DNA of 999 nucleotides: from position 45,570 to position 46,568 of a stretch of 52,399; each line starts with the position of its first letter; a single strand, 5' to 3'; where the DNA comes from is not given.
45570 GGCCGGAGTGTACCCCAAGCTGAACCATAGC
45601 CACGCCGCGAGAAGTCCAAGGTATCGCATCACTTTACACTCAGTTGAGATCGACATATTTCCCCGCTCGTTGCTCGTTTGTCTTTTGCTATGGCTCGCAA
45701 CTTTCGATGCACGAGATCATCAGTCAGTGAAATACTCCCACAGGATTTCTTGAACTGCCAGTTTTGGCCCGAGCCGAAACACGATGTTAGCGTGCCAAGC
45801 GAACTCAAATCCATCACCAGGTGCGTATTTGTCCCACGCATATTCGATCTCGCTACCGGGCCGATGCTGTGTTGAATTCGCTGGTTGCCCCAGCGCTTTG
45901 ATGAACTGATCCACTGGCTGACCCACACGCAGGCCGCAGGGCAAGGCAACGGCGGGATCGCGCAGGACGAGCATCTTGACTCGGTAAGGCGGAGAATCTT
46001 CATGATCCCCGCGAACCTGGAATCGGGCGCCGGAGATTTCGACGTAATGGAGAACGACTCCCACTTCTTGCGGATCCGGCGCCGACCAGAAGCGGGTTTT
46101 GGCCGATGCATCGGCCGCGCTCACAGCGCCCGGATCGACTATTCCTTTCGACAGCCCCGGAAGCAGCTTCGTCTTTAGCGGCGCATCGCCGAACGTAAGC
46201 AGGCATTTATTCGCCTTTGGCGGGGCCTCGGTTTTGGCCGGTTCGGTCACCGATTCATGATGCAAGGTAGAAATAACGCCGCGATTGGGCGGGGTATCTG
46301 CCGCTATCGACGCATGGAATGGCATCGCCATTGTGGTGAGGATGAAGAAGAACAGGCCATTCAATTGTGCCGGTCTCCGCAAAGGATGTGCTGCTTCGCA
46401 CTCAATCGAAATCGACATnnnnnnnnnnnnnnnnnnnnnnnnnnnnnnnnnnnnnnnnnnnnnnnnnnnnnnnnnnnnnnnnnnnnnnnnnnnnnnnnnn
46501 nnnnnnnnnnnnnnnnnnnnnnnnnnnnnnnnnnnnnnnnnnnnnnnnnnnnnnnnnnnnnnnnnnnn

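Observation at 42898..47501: Uncharacterised four-gene secreted-protein operon between the pyc genes and the yceD-fab cluster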

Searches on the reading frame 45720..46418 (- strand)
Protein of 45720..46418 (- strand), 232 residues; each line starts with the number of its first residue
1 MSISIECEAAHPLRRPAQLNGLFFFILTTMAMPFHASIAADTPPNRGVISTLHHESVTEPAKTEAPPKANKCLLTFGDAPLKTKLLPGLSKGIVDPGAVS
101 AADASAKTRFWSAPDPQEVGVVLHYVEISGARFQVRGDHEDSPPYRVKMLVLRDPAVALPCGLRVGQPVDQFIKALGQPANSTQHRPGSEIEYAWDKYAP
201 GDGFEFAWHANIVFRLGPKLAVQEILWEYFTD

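Call 3: search_protein_families(library=pfam, proteins=[window:45720-46418:-], max_evalue=0.1)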
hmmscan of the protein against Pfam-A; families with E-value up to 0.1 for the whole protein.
window:45720-46418:- (232 aa): 0 families

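Call 4: search_protein_families(library=ncbifam, proteins=[window:45720-46418:-], max_evalue=0.1)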
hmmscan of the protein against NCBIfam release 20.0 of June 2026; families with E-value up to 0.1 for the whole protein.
window:45720-46418:- (232 aa): 0 families

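Call 5: find_encoding_contigs(protein=window:45720-46418:-, flank=10000, max_places=6)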
Protein window:45720-46418:- (232 aa): 1 contig read that carries it; 1 place shown.
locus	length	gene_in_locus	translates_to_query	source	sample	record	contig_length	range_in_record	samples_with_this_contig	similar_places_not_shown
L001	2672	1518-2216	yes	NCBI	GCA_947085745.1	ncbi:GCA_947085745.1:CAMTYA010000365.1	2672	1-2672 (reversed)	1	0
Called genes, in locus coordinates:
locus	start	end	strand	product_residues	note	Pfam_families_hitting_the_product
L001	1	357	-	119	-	?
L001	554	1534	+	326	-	-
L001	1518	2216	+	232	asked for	-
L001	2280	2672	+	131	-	?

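Call 10: find_homologous_proteins(query=window:45720-46418:-, max_evalue=0.001)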
Query window:45720-46418:- (232 aa): 10 proteins with E <= 0.001 among 441 candidates.
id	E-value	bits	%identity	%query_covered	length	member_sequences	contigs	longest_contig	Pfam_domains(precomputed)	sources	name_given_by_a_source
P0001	1.2e-153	528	99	100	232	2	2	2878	-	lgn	-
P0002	2.4e-85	304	61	98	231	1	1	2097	-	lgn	-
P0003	7.4e-79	283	62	100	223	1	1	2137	-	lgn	-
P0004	9.6e-78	279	75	68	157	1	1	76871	-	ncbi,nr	ncbi:MAG: hypothetical protein IDH49_06655 [Gammaproteobacteria bacterium]|nr:hypothetical protein [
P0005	3.1e-74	268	59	99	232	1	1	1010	-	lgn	-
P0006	4.6e-74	267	58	99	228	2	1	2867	-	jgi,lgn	jgi:hypothetical protein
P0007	3.0e-73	264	57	99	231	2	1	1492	-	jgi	jgi:hypothetical protein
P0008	6.8e-69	250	56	100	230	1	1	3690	-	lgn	-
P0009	1.6e-68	249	56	92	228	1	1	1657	-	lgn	-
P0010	4.6e-66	241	57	99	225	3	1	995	-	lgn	-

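Call 11: find_encoding_contigs(protein=P0004, flank=10000, max_places=3)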
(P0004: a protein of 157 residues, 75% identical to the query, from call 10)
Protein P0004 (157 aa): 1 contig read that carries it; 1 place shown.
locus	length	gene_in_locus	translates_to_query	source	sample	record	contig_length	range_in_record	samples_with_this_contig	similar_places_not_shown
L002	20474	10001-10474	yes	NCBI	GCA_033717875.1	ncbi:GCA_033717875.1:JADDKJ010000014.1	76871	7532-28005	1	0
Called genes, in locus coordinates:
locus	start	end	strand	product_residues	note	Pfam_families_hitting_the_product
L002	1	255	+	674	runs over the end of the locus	PF00005:ABC_tran, PF13401:AAA_22 (faint), PF13304:AAA_21 (faint), PF08352:oligo_HPY, PF00005:ABC_tran, PF02463:SMC_N (weak), PF08352:oligo_HPY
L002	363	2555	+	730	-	PF00403:HMA, PF00122:E1-E2_ATPase, PF00702:Hydrolase, PF08282:Hydrolase_3 (faint)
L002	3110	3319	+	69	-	PF00403:HMA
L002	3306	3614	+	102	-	PF02583:Trns_repr_metal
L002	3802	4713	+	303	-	PF01263:Aldose_epim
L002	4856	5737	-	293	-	PF02900:LigB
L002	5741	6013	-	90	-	PF01722:BolA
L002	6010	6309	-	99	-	PF03795:YCII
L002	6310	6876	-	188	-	PF04279:IspA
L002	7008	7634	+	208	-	PF01300:Sua5_yciO_yrdC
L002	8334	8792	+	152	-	-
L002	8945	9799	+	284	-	-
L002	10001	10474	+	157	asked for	-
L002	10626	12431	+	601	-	PF07705:CARDB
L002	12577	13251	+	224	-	PF07589:PEP_exosort_dom (faint)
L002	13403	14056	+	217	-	PF02163:Peptidase_M50 (weak)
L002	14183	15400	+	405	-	PF00579:tRNA-synt_1b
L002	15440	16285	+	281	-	PF02616:SMC_ScpA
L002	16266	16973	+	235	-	PF04079:SMC_ScpB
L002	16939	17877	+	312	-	PF01479:S4, PF00849:PseudoU_synth_2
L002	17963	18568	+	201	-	PF00730:HhH-GPD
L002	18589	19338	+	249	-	PF03009:GDPD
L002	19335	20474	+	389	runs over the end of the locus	PF01266:DAO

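Call 12: find_encoding_contigs(protein=P0008, flank=10000, max_places=3)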
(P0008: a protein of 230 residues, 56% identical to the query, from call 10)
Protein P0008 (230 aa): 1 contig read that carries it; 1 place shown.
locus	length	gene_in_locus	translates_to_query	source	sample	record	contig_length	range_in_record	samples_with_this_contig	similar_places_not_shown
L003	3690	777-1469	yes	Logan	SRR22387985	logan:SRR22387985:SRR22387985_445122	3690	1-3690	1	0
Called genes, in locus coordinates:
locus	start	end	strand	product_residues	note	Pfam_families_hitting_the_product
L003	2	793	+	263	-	?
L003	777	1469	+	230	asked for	-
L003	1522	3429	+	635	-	PF07705:CARDB (weak)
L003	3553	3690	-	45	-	?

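Call 50: search_protein_representatives(alignment_id=A2)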
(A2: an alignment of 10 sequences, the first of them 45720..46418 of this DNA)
Query: 10 sequences, 231 profile positions. Proteins with E-value up to 0.001 (for the whole library): 36; up to 1e-10: 14; up to 1e-30: 5. The best 36 are listed.
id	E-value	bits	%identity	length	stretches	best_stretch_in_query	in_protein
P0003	2.6e-113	393.4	-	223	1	1-231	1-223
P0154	1.6e-104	364.6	-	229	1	2-231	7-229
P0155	1.5e-39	152.0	-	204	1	70-231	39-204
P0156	7.2e-36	140.0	-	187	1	72-231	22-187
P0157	9.9e-36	139.5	-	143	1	97-231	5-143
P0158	6.7e-19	84.4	-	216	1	25-231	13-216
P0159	1.1e-16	77.2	-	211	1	71-231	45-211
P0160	4.9e-16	75.1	-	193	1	72-231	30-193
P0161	2.6e-14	69.4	-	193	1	101-231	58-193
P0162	2.2e-13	66.4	-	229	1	35-230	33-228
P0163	9.3e-13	64.3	-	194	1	68-231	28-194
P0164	3.4e-12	62.5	-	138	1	143-231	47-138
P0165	8.9e-12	61.1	-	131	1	143-231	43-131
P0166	2.5e-11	59.7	-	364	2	148-229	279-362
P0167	4.1e-10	55.7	-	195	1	111-231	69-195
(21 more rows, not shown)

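Call 53: search_solved_structures(query=A6, max_evalue=10, show_alignments=1)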
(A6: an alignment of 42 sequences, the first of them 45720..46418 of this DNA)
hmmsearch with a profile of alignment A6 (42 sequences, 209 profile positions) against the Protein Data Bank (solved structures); distinct sequences matched with E-value up to 10: 1.
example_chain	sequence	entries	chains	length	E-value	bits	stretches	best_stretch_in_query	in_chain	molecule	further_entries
3d4e_A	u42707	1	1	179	0.13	15.2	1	140-193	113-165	putative beta-lactamase inhibitor protein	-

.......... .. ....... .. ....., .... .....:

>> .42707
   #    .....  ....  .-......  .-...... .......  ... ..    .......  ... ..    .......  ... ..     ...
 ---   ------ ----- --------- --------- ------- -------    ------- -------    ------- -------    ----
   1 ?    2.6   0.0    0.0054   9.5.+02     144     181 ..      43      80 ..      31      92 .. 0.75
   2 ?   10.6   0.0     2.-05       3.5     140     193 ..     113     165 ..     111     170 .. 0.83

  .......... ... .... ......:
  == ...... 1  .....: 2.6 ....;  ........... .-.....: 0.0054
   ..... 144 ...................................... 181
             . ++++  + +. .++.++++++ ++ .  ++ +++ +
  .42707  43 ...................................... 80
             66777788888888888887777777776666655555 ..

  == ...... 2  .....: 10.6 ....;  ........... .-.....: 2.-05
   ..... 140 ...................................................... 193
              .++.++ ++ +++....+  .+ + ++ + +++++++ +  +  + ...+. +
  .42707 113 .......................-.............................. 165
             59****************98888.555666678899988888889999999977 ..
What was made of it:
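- On BLIP-like / DUF4309 fold (g2): 3d4e at E 0.13 (call 53).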

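Call 59: predict_structure(alignment_id=A6)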
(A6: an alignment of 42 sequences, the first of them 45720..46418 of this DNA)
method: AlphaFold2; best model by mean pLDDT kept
length: 232 residues; sequences in the alignment: 42
mean_pLDDT: 83.7   pTM: 0.70
mean pLDDT of the five models: 83.7, 82.9, 81.9, 81.7, 81.0
residues with pLDDT >= 90: 152; 70-90: 11; 50-70: 59; < 50: 10
segments of 3 or more residues with pLDDT < 50: 1-3
pLDDT, mean of each block of 10 residues (from residue 1): 51 53 52 53 58 60 65 96 94 96 97 96 98 98 96 98 98 96 90 94 92 98 98 74
secondary structure, 60 per line:
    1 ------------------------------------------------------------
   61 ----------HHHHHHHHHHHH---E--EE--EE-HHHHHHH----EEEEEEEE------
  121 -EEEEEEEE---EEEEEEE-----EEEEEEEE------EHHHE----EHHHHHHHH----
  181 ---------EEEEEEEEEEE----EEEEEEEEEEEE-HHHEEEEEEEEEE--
elements in order: H71-82 H96-102 E107-114 E122-129 E133-139 E145-152 H169-176 E190-200 E205-216 E221-230
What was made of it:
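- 45720..46418 (-): g2: intact 232-aa exported protein. Its start overlaps the g1 stop by 17 nt. In the AF2 model residues 70-232 have block-mean pLDDT of 90 or more and contain two helix-plus-sheet units (call 59).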

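Call 63: fold_search(model_id=the predicted structure, library=pdb)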
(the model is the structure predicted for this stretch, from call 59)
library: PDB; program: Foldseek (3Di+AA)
matches with E <= 10: 964; with E <= 0.001: 0
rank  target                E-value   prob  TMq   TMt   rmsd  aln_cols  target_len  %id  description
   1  4gu3_C                2.1e-02  0.25  0.15  0.16  19.1       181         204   13  Crystal structure of the T1L reovirus attachment protein sigma1 in complex with the GM2 glycan (released 2012-12-05)
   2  4ygt                  2.3e-02  0.92  0.29  0.41   9.7       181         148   13  Crystal structure of a DUF4309 family protein (YjgB) from Bacillus subtilis subsp. subtilis str. 168 at 2.13 A resolutio (released 2015-03-18)
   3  4gu3_A                2.5e-02  0.25  0.16  0.17  18.9       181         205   13  Crystal structure of the T1L reovirus attachment protein sigma1 in complex with the GM2 glycan (released 2012-12-05)
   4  4zjm_E                8.0e-02  0.25  0.15  0.23  10.2       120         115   15  Crystal Structure of Mycobacterium tuberculosis LpqH (Rv3763) (released 2015-05-13)
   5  2ogg                  8.9e-02  0.54  0.18  0.27  16.9       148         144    6  Structure of B. subtilis trehalose repressor (TreR) effector binding domain (released 2007-02-06)
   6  3cnv_A                1.2e-01  0.30  0.17  0.23  16.5       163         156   11  Crystal structure of the ligand-binding domain of a putative GntR-family transcriptional regulator from Bordetella bro (released 2008-04-29)
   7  5mhs_A                1.2e-01  0.13  0.14  0.18  15.2       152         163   12  T1L reovirus sigma1 complexed with 5C6 Fab fragments (released 2016-12-21)
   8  9uu1                  1.4e-01  0.96  0.22  0.44   4.8        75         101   15  Bacteroides fragilis T6SS immunity protein BtiO (released 2025-10-01)
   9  4wwc_B                1.4e-01  0.28  0.19  0.19  17.4       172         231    9  Crystal structure of full length YvoA in complex with palindromic operator DNA (released 2015-01-14)
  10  3ddv_D                1.5e-01  0.21  0.17  0.24  16.4       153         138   11  The crystal structure of the transcriptional regulator (GntR family) from Enterococcus faecalis V583 (released 2008-10-07)
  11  3cnv_C                1.7e-01  0.25  0.17  0.22  17.3       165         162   12  Crystal structure of the ligand-binding domain of a putative GntR-family transcriptional regulator from Bordetella bro (released 2008-04-29)
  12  4xc5_A                1.8e-01  0.12  0.15  0.20  17.6       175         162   12  CRYSTAL STRUCTURE OF THE T1L REOVIRUS ATTACHMENT PROTEIN SIGMA1 (released 2015-04-01)
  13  3cnv_D                2.2e-01  0.23  0.17  0.22  16.6       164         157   12  Crystal structure of the ligand-binding domain of a putative GntR-family transcriptional regulator from Bordetella bro (released 2008-04-29)
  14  5sy5_E                2.3e-01  0.18  0.18  0.15  15.8       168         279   11  Crystal Structure of the Heterodimeric NPAS1-ARNT Complex (released 2016-11-09)
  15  9efk_M                2.7e-01  0.15  0.15  0.05  17.7       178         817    5  Cryo-EM structure of the portal-tail complex of LME-1 phage (released 2025-04-16)
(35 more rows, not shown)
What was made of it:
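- On BLIP-like / DUF4309 fold (g2): 4ygt at E 0.023 with target-normalised TM 0.41, and 9uu1 at E 0.14 with TM 0.44 (call 63).
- The weak fold and profile similarities of g2 are to a putative BLIP (3d4e, E 0.13), DUF4309 (4ygt) and the Bacteroides T6SS immunity protein BtiO (9uu1) (calls 53, 63).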

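Call 77: find_encoding_contigs(protein=P0001, flank=3000, max_places=8)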
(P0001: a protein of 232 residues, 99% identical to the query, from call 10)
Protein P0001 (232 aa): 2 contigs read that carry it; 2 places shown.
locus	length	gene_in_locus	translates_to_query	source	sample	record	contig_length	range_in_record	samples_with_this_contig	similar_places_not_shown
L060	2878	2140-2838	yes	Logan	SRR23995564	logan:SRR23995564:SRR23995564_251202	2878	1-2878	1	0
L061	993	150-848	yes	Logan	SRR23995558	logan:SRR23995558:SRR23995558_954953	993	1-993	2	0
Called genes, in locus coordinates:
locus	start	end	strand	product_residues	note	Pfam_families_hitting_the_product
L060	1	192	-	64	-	?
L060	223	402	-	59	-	PF01783:Ribosomal_L32p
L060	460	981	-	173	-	PF02620:YceD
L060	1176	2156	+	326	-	-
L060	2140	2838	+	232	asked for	-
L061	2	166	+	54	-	?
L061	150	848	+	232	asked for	-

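Call 80: search_protein_families(library=phrogs, proteins=[window:45720-46418:-], max_evalue=0.01)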
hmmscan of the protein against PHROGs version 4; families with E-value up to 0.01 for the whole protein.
window:45720-46418:- (232 aa): 0 families

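Call 81: search_protein_families(library=padloc, proteins=[window:45720-46418:-], max_evalue=0.01)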
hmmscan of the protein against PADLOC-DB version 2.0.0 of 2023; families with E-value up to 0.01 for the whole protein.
window:45720-46418:- (232 aa): 0 families
